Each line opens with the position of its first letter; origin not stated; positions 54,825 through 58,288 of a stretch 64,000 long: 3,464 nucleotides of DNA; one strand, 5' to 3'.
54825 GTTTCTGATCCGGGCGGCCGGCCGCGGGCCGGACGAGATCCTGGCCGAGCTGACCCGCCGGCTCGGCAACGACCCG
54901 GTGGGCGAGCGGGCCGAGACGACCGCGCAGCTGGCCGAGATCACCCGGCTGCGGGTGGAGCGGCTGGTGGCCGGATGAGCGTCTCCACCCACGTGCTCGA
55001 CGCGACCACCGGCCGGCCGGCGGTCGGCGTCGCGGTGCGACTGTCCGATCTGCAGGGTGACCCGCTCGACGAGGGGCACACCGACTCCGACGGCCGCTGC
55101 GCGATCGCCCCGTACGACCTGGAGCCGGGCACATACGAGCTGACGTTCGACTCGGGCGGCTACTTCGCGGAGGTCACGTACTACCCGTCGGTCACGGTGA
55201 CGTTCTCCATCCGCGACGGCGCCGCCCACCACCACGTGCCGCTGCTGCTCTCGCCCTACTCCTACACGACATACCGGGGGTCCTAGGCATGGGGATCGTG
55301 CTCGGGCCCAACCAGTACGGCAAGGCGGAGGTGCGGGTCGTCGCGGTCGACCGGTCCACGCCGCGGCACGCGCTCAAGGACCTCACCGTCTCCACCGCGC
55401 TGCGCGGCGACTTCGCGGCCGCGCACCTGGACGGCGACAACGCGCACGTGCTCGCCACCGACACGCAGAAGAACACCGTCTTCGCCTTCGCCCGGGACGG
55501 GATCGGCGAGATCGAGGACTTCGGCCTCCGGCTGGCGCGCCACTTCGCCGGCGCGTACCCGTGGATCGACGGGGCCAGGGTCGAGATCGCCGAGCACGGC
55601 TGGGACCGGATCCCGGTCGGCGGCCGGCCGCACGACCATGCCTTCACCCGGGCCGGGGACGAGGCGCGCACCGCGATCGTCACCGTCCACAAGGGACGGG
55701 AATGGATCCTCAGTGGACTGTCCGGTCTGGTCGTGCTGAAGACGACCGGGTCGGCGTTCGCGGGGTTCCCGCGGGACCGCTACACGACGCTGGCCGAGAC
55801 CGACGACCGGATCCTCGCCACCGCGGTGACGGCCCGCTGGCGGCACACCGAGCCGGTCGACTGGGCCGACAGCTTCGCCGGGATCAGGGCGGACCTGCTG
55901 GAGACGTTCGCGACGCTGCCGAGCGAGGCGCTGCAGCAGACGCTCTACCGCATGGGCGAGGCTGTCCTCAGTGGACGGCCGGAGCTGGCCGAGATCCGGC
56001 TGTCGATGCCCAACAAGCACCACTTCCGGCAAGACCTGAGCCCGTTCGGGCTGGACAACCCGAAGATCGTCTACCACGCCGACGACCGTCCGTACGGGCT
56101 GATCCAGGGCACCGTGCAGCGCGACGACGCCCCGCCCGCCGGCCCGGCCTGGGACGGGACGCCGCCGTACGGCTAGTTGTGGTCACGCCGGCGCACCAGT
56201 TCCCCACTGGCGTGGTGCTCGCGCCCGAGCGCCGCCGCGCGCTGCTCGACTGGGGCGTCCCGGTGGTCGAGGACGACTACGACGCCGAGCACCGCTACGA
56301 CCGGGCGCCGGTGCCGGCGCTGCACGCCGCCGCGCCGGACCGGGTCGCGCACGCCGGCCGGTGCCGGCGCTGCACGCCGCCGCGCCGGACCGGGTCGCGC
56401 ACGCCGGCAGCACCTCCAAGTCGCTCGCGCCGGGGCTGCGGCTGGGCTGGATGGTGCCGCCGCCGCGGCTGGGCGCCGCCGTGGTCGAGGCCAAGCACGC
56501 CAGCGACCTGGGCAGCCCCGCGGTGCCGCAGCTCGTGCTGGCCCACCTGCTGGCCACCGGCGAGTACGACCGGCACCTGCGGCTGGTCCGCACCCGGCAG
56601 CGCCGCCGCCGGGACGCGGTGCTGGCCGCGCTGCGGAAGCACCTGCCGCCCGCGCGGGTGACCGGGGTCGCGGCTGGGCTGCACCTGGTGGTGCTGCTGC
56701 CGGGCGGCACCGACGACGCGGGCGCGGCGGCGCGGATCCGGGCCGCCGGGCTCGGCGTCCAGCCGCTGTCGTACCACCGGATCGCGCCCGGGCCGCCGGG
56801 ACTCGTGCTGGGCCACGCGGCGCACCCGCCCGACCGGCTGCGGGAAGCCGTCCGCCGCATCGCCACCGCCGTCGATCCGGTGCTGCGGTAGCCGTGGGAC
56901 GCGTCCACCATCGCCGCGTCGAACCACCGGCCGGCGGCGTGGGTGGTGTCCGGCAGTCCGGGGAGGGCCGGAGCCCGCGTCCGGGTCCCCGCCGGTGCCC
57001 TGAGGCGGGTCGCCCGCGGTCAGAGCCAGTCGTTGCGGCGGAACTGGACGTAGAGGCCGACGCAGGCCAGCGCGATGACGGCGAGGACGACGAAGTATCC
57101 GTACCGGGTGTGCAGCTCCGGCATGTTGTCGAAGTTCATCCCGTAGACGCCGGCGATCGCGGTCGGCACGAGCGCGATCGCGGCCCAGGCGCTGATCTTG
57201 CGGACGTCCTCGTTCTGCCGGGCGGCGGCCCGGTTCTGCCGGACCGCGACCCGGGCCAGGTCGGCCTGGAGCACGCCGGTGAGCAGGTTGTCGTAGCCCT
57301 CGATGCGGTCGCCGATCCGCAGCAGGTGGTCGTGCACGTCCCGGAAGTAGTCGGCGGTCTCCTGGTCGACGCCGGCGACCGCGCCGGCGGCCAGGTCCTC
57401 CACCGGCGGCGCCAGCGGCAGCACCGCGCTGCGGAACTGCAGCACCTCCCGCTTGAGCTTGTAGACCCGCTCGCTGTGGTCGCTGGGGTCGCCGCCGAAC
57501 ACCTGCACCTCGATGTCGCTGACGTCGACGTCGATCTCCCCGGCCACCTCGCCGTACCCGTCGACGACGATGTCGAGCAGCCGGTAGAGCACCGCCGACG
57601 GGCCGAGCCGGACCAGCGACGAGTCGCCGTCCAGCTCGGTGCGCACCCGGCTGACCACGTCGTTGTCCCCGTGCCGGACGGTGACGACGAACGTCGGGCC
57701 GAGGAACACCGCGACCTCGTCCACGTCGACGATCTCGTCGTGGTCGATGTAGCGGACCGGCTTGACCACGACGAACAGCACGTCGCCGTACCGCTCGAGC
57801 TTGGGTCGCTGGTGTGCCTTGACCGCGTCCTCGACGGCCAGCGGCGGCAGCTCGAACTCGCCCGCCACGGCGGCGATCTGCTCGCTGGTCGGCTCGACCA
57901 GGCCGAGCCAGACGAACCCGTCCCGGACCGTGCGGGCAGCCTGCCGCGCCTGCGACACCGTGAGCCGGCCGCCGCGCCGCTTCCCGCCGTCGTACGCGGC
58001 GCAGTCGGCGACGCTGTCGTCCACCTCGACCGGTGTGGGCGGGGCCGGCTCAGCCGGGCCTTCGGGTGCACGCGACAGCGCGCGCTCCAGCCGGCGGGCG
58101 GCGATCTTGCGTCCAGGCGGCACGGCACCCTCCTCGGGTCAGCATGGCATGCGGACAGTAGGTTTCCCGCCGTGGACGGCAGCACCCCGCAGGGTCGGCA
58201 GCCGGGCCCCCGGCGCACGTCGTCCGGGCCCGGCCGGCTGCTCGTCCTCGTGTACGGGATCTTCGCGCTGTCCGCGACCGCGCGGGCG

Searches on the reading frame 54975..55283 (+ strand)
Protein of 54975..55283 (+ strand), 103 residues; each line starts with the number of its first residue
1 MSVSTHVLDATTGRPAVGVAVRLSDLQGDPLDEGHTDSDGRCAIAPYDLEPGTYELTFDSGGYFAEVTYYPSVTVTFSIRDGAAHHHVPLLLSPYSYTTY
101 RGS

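Call 95: search_protein_families(library=pfam, proteins=[window:54975-55283:+], max_evalue=0.001)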
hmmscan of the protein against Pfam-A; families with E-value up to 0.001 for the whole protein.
window:54975-55283:+ (103 aa): 3 families
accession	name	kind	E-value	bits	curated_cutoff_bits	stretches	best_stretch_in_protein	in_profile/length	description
PF00576.27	Transthyretin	-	1.5e-31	109.6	25.3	1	3-102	1-109/109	HIUase/Transthyretin family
PF13620.12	CarboxypepD_reg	-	9.6e-08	32.7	32.3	1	3-66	2-62/82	Carboxypeptidase regulatory-like domain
PF11974.14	bMG3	-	2.4e-05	24.7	34.9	1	7-47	19-59/103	Bacterial alpha-2-macroglobulin MG3 domain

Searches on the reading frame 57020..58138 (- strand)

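Call 66: search_protein_families(library=pfam, proteins=[window:57020-58138:-], max_evalue=0.0001)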
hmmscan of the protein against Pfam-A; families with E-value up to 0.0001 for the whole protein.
window:57020-58138:- (372 aa): 1 family
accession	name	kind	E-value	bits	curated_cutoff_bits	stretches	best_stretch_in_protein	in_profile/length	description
PF01544.23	CorA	-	6.2e-55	187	27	1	73-368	2-292/292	CorA-like Mg2+ transporter protein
